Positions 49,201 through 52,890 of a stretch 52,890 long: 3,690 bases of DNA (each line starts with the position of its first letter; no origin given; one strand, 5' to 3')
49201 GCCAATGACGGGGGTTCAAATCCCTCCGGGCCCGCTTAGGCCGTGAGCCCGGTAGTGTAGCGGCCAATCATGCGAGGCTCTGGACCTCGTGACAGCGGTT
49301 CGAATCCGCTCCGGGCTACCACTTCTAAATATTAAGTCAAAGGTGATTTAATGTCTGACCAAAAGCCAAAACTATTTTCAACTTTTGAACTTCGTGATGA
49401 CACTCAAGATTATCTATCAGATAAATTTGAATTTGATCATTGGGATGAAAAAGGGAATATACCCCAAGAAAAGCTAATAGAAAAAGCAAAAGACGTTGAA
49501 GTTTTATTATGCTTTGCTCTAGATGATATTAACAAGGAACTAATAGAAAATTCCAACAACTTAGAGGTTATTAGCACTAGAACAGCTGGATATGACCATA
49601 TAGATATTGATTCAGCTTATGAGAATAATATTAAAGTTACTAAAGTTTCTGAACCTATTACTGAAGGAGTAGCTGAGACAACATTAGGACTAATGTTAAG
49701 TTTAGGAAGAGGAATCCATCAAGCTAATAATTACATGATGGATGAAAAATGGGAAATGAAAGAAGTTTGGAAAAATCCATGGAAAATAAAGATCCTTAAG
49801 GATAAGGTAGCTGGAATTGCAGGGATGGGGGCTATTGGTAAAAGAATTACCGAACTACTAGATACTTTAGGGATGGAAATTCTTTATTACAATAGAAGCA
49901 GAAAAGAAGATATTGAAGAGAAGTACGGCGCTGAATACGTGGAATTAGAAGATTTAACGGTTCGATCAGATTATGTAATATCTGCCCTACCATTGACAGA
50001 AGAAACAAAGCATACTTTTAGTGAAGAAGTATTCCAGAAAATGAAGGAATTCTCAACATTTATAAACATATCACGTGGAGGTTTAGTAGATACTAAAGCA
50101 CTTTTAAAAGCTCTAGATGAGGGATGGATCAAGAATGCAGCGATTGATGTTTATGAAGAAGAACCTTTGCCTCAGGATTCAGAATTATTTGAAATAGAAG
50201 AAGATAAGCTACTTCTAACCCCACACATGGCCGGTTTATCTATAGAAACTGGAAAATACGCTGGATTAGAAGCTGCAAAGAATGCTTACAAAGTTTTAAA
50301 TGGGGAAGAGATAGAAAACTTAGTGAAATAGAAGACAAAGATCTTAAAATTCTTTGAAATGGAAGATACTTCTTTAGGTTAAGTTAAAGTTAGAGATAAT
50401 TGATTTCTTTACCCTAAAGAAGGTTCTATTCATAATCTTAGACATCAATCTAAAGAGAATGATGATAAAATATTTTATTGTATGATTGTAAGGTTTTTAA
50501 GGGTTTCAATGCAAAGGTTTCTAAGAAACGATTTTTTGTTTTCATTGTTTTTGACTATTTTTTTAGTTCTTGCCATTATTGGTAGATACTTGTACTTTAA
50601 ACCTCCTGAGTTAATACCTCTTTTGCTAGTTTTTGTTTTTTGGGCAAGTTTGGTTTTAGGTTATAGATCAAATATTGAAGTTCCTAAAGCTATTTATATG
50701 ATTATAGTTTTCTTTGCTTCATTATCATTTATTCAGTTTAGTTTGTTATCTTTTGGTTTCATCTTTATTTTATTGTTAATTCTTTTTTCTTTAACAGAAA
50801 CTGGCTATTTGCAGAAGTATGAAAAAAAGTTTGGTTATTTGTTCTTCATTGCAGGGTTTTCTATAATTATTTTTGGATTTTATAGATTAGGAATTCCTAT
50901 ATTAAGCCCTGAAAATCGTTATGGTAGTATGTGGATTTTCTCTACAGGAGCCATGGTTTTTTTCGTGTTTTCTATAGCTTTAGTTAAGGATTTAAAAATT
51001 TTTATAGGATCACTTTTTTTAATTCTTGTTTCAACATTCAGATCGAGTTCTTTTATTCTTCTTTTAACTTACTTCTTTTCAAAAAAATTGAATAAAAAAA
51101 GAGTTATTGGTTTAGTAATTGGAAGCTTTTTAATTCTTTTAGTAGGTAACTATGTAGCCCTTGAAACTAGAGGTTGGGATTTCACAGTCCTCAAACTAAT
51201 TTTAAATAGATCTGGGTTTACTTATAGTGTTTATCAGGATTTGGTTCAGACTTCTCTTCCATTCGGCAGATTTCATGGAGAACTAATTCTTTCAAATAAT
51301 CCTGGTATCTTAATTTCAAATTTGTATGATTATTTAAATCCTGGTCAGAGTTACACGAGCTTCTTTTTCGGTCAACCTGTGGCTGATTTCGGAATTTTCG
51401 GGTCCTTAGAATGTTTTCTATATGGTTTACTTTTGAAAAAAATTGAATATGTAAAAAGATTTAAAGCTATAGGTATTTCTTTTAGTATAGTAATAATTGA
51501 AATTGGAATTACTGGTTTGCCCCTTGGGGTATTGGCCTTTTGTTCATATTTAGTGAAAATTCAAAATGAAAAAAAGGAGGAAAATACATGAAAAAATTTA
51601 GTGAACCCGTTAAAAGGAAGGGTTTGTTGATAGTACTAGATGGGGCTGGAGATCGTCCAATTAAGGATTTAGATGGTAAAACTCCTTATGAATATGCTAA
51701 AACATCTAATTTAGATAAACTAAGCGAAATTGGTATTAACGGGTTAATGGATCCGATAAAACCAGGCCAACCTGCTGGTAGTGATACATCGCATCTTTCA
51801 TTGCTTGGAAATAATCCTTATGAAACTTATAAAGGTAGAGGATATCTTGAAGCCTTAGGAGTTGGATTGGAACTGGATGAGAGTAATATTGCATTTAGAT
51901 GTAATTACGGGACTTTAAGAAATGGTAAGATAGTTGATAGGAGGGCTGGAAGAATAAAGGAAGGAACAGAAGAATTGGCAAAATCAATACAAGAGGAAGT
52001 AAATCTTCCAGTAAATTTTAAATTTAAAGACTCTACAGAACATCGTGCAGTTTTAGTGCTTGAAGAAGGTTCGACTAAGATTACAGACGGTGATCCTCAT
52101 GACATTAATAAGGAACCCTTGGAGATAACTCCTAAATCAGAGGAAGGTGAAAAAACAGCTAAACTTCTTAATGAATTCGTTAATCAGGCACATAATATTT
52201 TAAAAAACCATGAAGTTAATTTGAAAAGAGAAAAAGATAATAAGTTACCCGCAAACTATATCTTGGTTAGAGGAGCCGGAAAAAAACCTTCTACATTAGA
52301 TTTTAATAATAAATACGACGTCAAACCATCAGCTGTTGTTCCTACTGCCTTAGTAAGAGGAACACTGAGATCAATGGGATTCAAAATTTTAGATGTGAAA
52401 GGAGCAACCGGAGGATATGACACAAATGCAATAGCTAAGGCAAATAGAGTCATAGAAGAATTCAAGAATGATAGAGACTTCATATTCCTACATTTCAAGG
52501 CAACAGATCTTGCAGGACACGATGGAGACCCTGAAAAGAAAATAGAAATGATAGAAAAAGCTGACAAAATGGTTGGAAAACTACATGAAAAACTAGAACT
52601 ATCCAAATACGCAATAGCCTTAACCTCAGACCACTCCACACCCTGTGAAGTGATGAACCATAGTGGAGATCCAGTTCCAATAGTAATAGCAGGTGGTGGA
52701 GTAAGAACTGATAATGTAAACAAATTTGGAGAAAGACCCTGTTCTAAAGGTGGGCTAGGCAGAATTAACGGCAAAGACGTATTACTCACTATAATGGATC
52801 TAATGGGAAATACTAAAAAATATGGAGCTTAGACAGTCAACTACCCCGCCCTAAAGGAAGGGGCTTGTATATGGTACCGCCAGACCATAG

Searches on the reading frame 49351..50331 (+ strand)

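Call 38: search_protein_families(library=pfam, proteins=[window:49351-50331:+], max_evalue=0.0001)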
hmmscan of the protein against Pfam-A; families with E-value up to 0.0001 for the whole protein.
window:49351-50331:+ (326 aa): 3 families
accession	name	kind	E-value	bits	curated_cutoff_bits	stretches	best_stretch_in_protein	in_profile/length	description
PF02826.25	2-Hacid_dh_C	-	8.3e-56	188.6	25.1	1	112-294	1-178/178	D-isomer specific 2-hydroxyacid dehydrogenase, NAD binding domain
PF00389.36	2-Hacid_dh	-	2e-25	89.5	24.6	1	13-325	6-133/134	D-isomer specific 2-hydroxyacid dehydrogenase, catalytic domain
PF03446.21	NAD_binding_2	-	8.6e-05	23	21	0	155-257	3-109/161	NAD binding domain of 6-phosphogluconate dehydrogenase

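Call 57: search_protein_families(library=ncbifam, proteins=[window:49351-50331:+], max_evalue=0.00001)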
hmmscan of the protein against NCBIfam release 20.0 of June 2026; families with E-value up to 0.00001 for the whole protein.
window:49351-50331:+ (326 aa): 21 families
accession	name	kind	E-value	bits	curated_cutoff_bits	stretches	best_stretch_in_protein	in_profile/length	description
NF009714.1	PRK13243.1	equivalog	4.2e-81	272.9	455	1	5-325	2-322/332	glyoxylate reductase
TIGR01327.1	PGDH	equivalog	9.9e-56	189.6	454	1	32-325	24-310/525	phosphoglycerate dehydrogenase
NF011938.0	PRK15409.1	equivalog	3.3e-52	177.5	492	1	5-325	2-318/324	glyoxylate/hydroxypyruvate reductase GhrB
NF006263.0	PRK08410.1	equivalog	6.7e-52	176.8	389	1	38-302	32-293/311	D-2-hydroxyacid dehydrogenase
NF041369.1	Dhydh_Halo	equivalog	1.6e-47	162.3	400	1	70-325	55-304/305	D-2-hydroxyacid dehydrogenase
NF005069.0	PRK06487.1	equivalog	2.8e-42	144.9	448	1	27-321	27-316/320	2-hydroxyacid dehydrogenase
NF008759.0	PRK11790.1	equivalog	1.4e-41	142.6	404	1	32-314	38-315/410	phosphoglycerate dehydrogenase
NF005750.0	PRK07574.1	equivalog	4.8e-40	137.8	329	1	40-301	82-342/386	NAD-dependent formate dehydrogenase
NF005387.0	PRK06932.1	equivalog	1.6e-37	129.2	492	1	28-295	23-289/314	2-hydroxyacid dehydrogenase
NF001309.0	PRK00257.1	equivalog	4.2e-36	124.7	434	2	149-317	114-278/379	4-phosphoerythronate dehydrogenase PdxB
NF000492.1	vanH_gen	exception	5e-35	121.1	540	1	70-271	66-255/312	D-lactate dehydrogenase VanH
NF005027.0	PRK06436.1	equivalog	6.5e-33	114.1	261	1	70-325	49-288/303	2-hydroxyacid dehydrogenase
NF006374.0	PRK08605.1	subfamily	2.6e-30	105.6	356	1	70-291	69-297/332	D-lactate dehydrogenase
NF000371.1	vanH_Agroup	exception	2.4e-29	102.5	700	1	71-271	72-260/322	VanH-A/VanH-Pt family D-lactate dehydrogenase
NF000004.1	vanH-D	exception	1.2e-28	100.2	550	1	70-271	72-261/323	D-lactate dehydrogenase VanH-D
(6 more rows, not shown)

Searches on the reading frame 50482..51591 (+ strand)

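Call 38: search_protein_families(library=pfam, proteins=[window:50482-51591:+], max_evalue=0.0001)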
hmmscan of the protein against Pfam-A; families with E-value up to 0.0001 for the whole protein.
window:50482-51591:+ (369 aa): 1 family
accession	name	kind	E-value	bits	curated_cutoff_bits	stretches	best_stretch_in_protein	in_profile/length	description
PF01901.21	O_anti_polymase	-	3.6e-19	69.7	24.2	1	39-346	3-329/335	Putative O-antigen polymerase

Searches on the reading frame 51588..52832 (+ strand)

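Call 38: search_protein_families(library=pfam, proteins=[window:51588-52832:+], max_evalue=0.0001)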
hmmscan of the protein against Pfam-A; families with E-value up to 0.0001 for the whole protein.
window:51588-52832:+ (414 aa): 3 families
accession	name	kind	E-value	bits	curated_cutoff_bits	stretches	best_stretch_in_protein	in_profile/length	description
PF01676.23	Metalloenzyme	-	1.8e-53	182.1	24.3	1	11-401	2-248/252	Metalloenzyme superfamily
PF10143.14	PhosphMutase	-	2.8e-51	174.2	21.5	1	49-211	4-170/170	2,3-bisphosphoglycerate-independent phosphoglycerate mutase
PF01663.27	Phosphodiest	-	2e-06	28.1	23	1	289-350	157-220/342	Type I phosphodiesterase / nucleotide pyrophosphatase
